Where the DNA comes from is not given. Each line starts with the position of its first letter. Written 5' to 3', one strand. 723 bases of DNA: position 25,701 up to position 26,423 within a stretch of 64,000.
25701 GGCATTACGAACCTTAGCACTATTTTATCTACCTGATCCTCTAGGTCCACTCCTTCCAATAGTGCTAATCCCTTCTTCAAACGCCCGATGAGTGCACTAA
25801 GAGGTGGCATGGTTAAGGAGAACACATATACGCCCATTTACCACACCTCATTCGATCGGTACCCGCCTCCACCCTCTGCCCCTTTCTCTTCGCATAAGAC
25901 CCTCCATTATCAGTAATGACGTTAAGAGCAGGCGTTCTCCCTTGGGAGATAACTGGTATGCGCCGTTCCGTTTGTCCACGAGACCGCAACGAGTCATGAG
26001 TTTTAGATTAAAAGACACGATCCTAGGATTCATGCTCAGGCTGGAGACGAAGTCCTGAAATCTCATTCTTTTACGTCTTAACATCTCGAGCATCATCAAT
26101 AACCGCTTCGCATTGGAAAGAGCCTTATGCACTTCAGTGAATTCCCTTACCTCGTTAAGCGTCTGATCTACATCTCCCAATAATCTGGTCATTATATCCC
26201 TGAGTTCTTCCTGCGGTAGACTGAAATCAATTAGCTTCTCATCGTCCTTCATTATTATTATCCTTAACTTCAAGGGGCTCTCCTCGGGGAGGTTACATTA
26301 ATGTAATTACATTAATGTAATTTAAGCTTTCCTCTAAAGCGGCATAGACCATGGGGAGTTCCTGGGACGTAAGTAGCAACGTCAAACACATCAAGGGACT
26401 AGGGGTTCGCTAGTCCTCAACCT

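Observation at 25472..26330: Tandem perfect palindromes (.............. x2) in the promoter of a wHTH regulator-hsp20 operon: candidate crenarchaeal heat-shock autoregulatory circuit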

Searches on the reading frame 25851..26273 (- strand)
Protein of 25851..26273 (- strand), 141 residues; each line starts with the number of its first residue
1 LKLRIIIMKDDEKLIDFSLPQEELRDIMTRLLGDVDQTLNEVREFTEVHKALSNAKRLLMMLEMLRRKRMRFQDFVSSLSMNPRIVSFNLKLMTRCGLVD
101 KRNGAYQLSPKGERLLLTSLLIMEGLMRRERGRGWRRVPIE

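Call 5: search_protein_families(library=pfam, proteins=[window:25851-26273:-], max_evalue=0.1)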
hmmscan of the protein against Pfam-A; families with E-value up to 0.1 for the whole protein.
window:25851-26273:- (141 aa): 4 families
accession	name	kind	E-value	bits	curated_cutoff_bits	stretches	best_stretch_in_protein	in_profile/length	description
PF09254.17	FokI_cleav_dom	-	0.0016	18.3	25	1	29-81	133-185/188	FokI, cleavage domain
PF01022.26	HTH_5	-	0.0036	17.6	22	1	59-101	5-47/47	Bacterial regulatory protein, arsR family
PF25213.1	HVO_A0261_N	-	0.0041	17.4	35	1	53-116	8-71/86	HVO_A0261 N-terminal domain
PF14947.12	HTH_45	-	0.017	15.6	25.5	1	61-116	11-66/77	Winged helix-turn-helix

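Call 6: search_solved_structures(query=window:25851-26273:-, max_evalue=10, show_alignments=3)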
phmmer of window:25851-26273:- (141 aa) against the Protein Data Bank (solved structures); distinct sequences matched with E-value up to 10: 15.
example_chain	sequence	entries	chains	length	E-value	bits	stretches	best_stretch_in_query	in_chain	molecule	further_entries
2kko_A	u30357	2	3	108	0.011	18.9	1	40-107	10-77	POSSIBLE TRANSCRIPTIONAL REGULATORY PROTEIN (POSSIBLY ARSR-FAMILY) | Possible transcriptional regulatory arsR-family protein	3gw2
1ub9_A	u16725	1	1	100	0.16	15.1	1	41-100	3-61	Hypothetical protein PH1061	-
28zx_c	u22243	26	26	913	0.38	13.9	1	27-84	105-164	Eukaryotic translation initiation factor 3 subunit C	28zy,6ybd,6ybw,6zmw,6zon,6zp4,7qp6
7a09_C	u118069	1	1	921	0.39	13.8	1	27-84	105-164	Eukaryotic translation initiation factor 3 subunit C,Eukaryotic translation initiation fac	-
5znx_A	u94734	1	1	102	0.45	13.6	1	47-106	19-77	Transcriptional activator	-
9t6r_A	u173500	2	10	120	0.46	13.6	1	41-103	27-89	Lmo1102 protein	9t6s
3jth_A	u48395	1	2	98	0.47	13.6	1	47-106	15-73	Transcription activator HlyU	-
9t6t_A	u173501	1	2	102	0.48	13.6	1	41-103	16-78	Lmo1102 protein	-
6vg7_A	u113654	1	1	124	0.7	13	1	2-64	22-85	De novo designed protein RO2_25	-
5cwb_A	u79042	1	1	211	0.83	12.8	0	18-67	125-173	Designed helical repeat protein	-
5a5t_C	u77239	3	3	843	0.91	12.6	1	27-84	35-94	EUKARYOTIC TRANSLATION INITIATION FACTOR 3 SUBUNIT C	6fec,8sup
5dn5_A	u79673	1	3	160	0.92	12.6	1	44-121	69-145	Peptidoglycan hydrolase FlgJ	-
5dn4_A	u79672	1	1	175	0.97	12.6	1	44-121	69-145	Peptidoglycan hydrolase FlgJ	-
2lkp_A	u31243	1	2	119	1.1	12.3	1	49-100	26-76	HTH-type transcriptional regulator NmtR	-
2kpo_A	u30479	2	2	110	2.8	11.1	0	3-52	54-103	rossmann 2x2 fold protein | De novo designed rossmann 2x2 fold protein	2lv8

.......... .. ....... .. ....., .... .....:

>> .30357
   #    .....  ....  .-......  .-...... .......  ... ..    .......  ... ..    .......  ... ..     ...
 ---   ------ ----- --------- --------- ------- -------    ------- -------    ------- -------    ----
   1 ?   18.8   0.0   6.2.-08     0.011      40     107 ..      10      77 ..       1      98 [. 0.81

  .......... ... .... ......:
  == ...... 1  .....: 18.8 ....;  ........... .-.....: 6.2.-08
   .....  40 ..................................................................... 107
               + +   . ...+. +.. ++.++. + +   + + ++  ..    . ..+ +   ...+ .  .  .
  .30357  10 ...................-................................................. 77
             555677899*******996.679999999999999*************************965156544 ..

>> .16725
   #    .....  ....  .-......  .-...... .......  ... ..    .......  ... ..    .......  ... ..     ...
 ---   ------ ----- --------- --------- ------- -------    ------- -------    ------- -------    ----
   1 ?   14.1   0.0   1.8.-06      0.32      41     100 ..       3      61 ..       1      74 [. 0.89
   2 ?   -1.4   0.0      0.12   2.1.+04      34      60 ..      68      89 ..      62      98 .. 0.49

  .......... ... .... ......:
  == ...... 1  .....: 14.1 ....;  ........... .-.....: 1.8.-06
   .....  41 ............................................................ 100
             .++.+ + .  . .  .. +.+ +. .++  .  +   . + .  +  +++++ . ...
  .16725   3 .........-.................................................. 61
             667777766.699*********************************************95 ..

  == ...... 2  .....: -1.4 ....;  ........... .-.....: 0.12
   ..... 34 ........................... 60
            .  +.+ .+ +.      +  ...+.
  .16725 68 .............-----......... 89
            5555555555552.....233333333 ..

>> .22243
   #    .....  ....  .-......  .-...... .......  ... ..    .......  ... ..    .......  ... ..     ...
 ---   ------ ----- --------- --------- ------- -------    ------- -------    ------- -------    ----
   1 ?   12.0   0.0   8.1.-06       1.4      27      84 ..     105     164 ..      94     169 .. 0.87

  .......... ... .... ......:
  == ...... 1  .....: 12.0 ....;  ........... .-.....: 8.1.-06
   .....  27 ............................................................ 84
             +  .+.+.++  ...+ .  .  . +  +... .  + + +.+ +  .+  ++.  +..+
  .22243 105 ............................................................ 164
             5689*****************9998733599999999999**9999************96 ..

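Call 7: find_homologous_proteins(query=window:25851-26273:-, max_evalue=0.001)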
Query window:25851-26273:- (141 aa): 1 proteins with E <= 0.001 among 18 candidates.
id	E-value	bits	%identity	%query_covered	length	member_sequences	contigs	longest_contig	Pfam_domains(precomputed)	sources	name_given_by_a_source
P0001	1.8e-82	291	99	100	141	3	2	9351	-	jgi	-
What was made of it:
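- Tried and rejected: With the single protein it found only a 99% identical copy (call 7).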

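Call 10: find_encoding_contigs(protein=P0001, flank=5000)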
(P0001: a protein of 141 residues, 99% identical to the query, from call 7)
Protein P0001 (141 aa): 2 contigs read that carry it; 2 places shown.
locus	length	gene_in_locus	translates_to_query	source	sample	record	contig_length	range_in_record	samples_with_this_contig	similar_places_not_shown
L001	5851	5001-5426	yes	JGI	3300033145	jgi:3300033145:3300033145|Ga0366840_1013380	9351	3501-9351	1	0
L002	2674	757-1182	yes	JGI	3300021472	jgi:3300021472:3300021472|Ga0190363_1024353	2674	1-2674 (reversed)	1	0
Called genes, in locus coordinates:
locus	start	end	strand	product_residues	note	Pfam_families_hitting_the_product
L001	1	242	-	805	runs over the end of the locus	PF08351:TmcA_N, PF05127:NAT10_TcmA_helicase, PF13718:GNAT_acetyltr_2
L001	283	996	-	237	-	-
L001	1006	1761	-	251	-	PF04893:Yip1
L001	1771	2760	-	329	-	PF12706:Lactamase_B_2 (weak)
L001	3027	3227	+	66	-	-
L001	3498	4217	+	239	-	PF02633:Creatininase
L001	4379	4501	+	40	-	-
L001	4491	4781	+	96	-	-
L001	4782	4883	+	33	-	-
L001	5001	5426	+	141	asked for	-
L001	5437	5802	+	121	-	PF00011:HSP20, PF17886:ArsA_HSP20 (faint)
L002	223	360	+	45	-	-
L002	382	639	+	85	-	-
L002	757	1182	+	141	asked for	-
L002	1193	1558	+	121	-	PF00011:HSP20, PF17886:ArsA_HSP20 (faint)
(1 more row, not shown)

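Call 16: search_protein_representatives(protein=window:25851-26273:-)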
Query: 141 residues. Proteins with E-value up to 0.001 (for the whole library): 34; up to 1e-10: 5; up to 1e-30: 1. The best 34 are listed.
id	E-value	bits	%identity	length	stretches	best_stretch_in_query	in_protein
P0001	5.8e-83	291.3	99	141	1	1-141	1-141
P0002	3.1e-15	72.4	35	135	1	3-141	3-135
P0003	1.1e-13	67.4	34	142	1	3-141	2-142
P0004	1.2e-13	67.2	34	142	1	4-141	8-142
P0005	9.9e-11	57.8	29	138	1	26-141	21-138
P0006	1.1e-09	54.5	37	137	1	1-130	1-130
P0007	4.5e-07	46.0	32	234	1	14-122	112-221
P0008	1.0e-06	44.9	36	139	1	1-122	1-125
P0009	1.7e-06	44.2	32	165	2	42-127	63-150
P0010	2.0e-06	43.9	29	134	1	1-116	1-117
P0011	3.0e-06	43.4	35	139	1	38-126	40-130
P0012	6.1e-06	42.3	38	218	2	46-132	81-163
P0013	1.0e-05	41.6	33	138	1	2-117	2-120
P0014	1.8e-05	40.8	33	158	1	31-129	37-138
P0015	2.0e-05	40.7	32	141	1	38-128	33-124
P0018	5.5e-05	39.3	32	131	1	39-134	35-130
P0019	7.1e-05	38.9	27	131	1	27-122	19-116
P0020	7.7e-05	38.8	32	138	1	1-123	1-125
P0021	1.2e-04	38.2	36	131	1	40-125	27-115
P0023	1.8e-04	37.6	34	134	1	1-118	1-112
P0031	4.2e-04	36.4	33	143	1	3-128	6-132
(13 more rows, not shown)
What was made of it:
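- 25848..26273 (-): Regulator gene: 141 aa, ArsR/SmtB-type winged helix with an N-terminal beta-hairpin plus helix extension and a flexible C-terminal tail ending WRRVPIE. Family of 34 representatives (call 16).
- Tried and rejected: The exhaustive HMMER search was needed (call 16).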

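Call 20: find_homologous_proteins(query=A1, max_evalue=0.001)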
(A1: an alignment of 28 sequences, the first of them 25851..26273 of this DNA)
Query A1 (28 sequences) (141 aa, profile of the alignment): 18 proteins with E <= 0.001 among 1696 candidates.
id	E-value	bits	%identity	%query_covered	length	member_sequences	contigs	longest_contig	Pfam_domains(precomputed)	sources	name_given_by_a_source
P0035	3.1e-39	152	29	84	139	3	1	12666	-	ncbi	-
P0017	5.1e-38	148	34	63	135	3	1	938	PF01022.27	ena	-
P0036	1.7e-37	146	27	91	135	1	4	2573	PF01022.27,PF25213.2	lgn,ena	-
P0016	4.4e-37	145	25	90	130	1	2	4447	-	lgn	-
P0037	4.9e-37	144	26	91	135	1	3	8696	PF01022.27,PF25213.2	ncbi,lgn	ncbi:MAG: ArsR family transcriptional regulator [Promethearchaeota archaeon]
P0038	4.1e-36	141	28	84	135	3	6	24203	PF01022.27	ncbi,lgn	ncbi:MAG: ArsR family transcriptional regulator [Candidatus Hodarchaeota archaeon]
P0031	7.3e-33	131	31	77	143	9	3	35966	-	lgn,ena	-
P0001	1.1e-32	130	99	100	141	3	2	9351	-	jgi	-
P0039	4.7e-32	128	35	49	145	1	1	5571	-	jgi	jgi:DNA-binding HxlR family transcriptional regulator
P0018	1.1e-27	114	31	66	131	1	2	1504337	-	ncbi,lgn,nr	ncbi:MAG: hypothetical protein HY247_01520 [archaeon]|nr:MAG: hypothetical protein HY247_01520 [arch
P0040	9.0e-23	98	30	72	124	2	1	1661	-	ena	-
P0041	1.0e-8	53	27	75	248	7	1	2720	-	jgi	-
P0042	2.5e-8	51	28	67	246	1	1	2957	-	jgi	-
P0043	4.4e-8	51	27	70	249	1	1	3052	-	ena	-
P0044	4.7e-8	51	25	70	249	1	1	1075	PF25213.2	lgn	-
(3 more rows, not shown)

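Call 21: find_encoding_contigs(protein=P0002, flank=3000, max_places=3)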
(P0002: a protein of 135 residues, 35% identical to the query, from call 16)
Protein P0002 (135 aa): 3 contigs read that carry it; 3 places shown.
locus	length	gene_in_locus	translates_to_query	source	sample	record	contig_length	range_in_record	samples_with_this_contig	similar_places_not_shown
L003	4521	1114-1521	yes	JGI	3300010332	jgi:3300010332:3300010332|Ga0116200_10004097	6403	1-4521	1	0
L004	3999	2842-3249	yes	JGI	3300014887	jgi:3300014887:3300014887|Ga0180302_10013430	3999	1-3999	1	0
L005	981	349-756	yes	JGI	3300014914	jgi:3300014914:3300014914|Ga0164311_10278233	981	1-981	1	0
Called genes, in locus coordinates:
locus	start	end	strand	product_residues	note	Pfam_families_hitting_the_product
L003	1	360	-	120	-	?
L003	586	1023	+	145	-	PF24038:DUF7347, PF12840:HTH_20 (weak)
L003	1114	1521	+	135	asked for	-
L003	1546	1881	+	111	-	PF00011:HSP20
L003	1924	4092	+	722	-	PF02449:Glyco_hydro_42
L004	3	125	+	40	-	?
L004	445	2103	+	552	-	PF03235:GmrSD_N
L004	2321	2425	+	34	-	-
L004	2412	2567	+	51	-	-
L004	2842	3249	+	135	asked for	-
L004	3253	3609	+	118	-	PF00011:HSP20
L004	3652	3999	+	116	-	?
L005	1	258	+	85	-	?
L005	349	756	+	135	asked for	-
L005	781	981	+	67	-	?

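Call 22: find_encoding_contigs(protein=P0038, flank=3000, max_places=3)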
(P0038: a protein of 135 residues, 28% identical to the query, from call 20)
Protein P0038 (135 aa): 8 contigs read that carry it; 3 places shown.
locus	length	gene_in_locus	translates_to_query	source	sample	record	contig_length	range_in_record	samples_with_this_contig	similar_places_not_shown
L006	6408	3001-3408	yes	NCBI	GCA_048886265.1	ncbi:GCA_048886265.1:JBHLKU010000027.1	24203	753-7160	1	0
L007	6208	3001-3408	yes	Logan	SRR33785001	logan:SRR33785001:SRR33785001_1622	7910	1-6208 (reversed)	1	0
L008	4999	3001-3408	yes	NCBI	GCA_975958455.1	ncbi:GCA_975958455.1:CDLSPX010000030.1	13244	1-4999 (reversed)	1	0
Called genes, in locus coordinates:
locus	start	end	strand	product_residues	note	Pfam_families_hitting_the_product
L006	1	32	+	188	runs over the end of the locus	PF04191:PEMT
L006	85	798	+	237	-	PF01209:Ubie_methyltran (weak), PF02353:CMAS (weak), PF13489:Methyltransf_23, PF07021:MetW (weak), PF13847:Methyltransf_31, PF08241:Methyltransf_11, PF08242:Methyltransf_12, PF13649:Methyltransf_25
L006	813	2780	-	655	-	PF13360:PQQ_2 (weak), PF13570:Beta-prop_ACSF4, PF13360:PQQ_2, PF13570:Beta-prop_ACSF4, PF13360:PQQ_2, PF13570:Beta-prop_ACSF4, PF13360:PQQ_2, PF11977:RNase_Zc3h12a, +3 more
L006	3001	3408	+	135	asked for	PF01022:HTH_5 (weak)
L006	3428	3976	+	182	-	PF00011:HSP20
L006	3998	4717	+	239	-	PF01963:TraB_PrgY_gumN (faint)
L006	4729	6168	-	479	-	PF00587:tRNA-synt_2b, PF03129:HGTP_anticodon, PF09180:ProRS-C_1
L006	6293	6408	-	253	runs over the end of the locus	PF01209:Ubie_methyltran, PF13489:Methyltransf_23, PF13847:Methyltransf_31, PF08241:Methyltransf_11, PF08242:Methyltransf_12, PF13649:Methyltransf_25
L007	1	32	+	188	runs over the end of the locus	PF04191:PEMT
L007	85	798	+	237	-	PF01209:Ubie_methyltran (weak), PF02353:CMAS (weak), PF13489:Methyltransf_23, PF07021:MetW (weak), PF13847:Methyltransf_31, PF08241:Methyltransf_11, PF08242:Methyltransf_12, PF13649:Methyltransf_25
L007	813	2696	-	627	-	PF01011:PQQ (faint), PF13570:Beta-prop_ACSF4, PF13360:PQQ_2, PF13570:Beta-prop_ACSF4, PF13360:PQQ_2, PF13570:Beta-prop_ACSF4, PF13360:PQQ_2, PF11977:RNase_Zc3h12a, +2 more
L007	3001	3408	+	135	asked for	PF01022:HTH_5 (weak)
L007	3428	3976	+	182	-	PF00011:HSP20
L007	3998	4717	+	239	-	PF01963:TraB_PrgY_gumN (faint)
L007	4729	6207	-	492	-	?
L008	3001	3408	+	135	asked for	PF01022:HTH_5 (weak)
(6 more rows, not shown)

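Call 23: find_encoding_contigs(protein=P0035, flank=3000, max_places=3)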
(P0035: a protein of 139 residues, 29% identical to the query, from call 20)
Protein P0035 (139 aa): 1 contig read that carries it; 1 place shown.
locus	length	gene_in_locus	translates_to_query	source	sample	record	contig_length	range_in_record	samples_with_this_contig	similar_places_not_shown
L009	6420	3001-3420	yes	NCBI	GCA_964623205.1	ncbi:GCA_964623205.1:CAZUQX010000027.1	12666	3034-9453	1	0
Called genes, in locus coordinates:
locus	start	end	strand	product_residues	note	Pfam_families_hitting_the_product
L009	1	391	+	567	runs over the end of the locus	PF00528:BPD_transp_1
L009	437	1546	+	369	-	PF00005:ABC_tran, PF08402:TOBE_2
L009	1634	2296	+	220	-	PF01865:PhoU_div, PF01895:PhoU (faint)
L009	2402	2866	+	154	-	PF01948:PyrI, PF02748:PyrI_C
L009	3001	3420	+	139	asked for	-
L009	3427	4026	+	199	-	PF00011:HSP20, PF04969:CS (weak), PF17886:ArsA_HSP20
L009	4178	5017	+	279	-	PF13646:HEAT_2 (faint)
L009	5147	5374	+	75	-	PF01423:LSM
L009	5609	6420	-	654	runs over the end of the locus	PF16177:ACAS_N, PF00501:AMP-binding, PF13193:AMP-binding_C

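Call 24: find_encoding_contigs(protein=P0003, flank=3000, max_places=2)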
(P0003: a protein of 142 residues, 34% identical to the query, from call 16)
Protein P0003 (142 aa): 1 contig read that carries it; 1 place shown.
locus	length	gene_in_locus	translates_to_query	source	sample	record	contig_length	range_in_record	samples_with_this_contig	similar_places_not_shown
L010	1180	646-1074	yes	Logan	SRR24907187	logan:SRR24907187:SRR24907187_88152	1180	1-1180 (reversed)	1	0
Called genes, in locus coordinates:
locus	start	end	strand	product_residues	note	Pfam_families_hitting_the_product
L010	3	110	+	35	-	?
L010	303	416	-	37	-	-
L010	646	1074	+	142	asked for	-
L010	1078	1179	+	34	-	?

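Call 25: find_encoding_contigs(protein=P0004, flank=3000, max_places=2)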
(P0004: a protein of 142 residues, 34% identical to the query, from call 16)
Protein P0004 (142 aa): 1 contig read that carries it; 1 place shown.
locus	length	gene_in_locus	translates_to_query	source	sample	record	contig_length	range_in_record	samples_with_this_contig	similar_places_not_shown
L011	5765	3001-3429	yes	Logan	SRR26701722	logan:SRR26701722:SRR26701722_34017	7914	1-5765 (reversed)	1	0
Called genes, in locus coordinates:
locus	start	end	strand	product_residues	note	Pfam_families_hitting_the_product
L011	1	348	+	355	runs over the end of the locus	PF01866:Diphthamide_syn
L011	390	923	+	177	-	-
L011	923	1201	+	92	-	PF13656:RNA_pol_L_2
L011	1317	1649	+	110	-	PF02150:Zn_ribbon_RPB9, PF12760:Zn_ribbon_IS1595 (faint), PF13248:Zn_ribbon_3 (faint), PF24042:DUF7351, PF07282:Cas12f1-like_TNB (faint), PF08271:Zn_Ribbon_TF (faint), PF21344:Zn_ribbon_LysW (faint), PF01096:Zn_ribbon_TFIIS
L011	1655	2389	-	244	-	-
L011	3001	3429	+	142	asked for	PF24038:DUF7347 (weak), PF01022:HTH_5 (weak)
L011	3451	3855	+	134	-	PF27746:Small_heat_shock_put (weak), PF00011:HSP20, PF17886:ArsA_HSP20 (weak)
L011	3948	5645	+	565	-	PF01095:Pectinesterase (weak), PF22842:Pel9A-like_beta_helix, PF05048:NosD, PF13229:Beta_helix, PF06271:RDD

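Call 26: find_encoding_contigs(protein=P0005, flank=3000, max_places=2)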
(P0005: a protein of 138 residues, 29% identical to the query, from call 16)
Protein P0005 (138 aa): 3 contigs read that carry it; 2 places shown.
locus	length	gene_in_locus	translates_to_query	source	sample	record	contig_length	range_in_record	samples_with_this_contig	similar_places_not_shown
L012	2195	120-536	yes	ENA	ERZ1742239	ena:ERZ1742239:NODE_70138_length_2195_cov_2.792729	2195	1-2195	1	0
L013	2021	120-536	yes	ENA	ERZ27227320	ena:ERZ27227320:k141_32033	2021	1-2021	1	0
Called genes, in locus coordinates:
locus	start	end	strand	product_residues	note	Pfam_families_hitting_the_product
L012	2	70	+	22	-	?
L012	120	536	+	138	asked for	PF09114:MotA_activ (weak)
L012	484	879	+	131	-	PF00011:HSP20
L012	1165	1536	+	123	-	-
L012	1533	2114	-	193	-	-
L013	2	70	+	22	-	?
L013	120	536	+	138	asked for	PF09114:MotA_activ (weak)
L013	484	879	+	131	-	PF00011:HSP20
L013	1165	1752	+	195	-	PF03703:bPH_2, PF24649:DUF7642 (weak)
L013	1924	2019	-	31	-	?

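Call 27: find_encoding_contigs(protein=P0018, flank=3000, max_places=2)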
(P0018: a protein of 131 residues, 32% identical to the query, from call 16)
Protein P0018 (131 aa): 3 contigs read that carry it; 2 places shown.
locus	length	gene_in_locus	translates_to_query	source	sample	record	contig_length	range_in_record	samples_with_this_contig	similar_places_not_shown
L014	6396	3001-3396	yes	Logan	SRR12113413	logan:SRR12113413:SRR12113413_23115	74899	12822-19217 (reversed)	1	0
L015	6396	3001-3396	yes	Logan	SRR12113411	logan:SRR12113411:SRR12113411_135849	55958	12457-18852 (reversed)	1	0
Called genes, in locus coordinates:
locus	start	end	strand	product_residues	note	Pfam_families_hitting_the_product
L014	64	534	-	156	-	-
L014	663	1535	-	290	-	PF01040:UbiA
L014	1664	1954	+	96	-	PF02416:TatA_B_E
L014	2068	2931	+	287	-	PF00902:TatC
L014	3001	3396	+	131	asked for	-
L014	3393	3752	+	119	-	-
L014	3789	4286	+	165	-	-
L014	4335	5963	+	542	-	PF00528:BPD_transp_1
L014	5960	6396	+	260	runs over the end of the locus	PF00005:ABC_tran, PF13304:AAA_21 (faint)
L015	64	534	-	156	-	-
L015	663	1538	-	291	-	PF01040:UbiA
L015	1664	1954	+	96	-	PF02416:TatA_B_E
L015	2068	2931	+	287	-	PF00902:TatC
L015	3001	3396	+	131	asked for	-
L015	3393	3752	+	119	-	-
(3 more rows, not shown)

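Call 34: search_solved_structures(query=A1, max_evalue=10, show_alignments=0)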
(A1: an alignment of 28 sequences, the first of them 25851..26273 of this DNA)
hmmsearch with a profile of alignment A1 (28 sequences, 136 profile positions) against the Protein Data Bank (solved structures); distinct sequences matched with E-value up to 10: 74 (the best 60 are shown).
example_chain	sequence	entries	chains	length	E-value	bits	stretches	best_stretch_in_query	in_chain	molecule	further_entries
6uvu_A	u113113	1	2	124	5.9e-08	35.6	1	38-108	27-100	ArsR family transcriptional regulator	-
5znx_A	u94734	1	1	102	5.6e-07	32.4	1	30-106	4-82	Transcriptional activator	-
4k2e_A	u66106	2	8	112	1.2e-06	31.4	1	32-115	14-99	Transcriptional activator HlyU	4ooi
3jth_A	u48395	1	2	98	2.2e-06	30.5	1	32-106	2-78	Transcription activator HlyU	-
13ct_A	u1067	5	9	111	3.8e-06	29.7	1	29-108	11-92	Transcriptional regulator, ArsR family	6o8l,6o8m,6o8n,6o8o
2p4w_A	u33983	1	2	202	4.3e-06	29.6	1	41-116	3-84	Transcriptional regulatory protein arsR family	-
6o8k_A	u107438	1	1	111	6.3e-06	29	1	32-108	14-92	Transcriptional regulator, ArsR family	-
1r22_A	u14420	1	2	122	9.8e-06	28.4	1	28-107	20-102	Transcriptional repressor smtB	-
1r1t_A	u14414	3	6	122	4.5e-05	26.3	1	28-107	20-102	Transcriptional repressor smtB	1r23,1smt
3cuo_A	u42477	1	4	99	6.5e-05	25.7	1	31-116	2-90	Uncharacterized HTH-type transcriptional regulator ygaV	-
2kko_A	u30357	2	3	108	7.3e-05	25.6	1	40-118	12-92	POSSIBLE TRANSCRIPTIONAL REGULATORY PROTEIN (POSSIBLY ARSR-FAMILY) | Possible transcriptional regulatory arsR-family protein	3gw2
6j0e_A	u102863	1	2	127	0.00012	24.9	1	34-100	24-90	Arsenic responsive repressor ArsR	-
1z7u_A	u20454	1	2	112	0.00024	23.9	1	48-115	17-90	hypothetical protein EF0647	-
2oqg_A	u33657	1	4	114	0.00056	22.7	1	40-107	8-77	Possible transcriptional regulator, ArsR family protein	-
4omy_A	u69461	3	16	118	0.00062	22.6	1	37-115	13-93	NolR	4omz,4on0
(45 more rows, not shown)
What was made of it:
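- On ArsR/SmtB winged-helix superfamily: The family profile hits AntR 6uvu at 5.9e-8 (call 34).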

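Call 43: find_related_loci(query=window:25851-26273:-, collection=genome_contigs, flank=10000)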
Query window:25851-26273:- (141 aa) in genome_contigs; peptide patterns used: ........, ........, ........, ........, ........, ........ (x = any residue, [..] = any of these).
109 stretches matched a pattern, but none encodes a relative of the query by tblastn (E <= 1e-3).
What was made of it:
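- Tried and rejected: The scan with the single protein found no relative (call 43).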
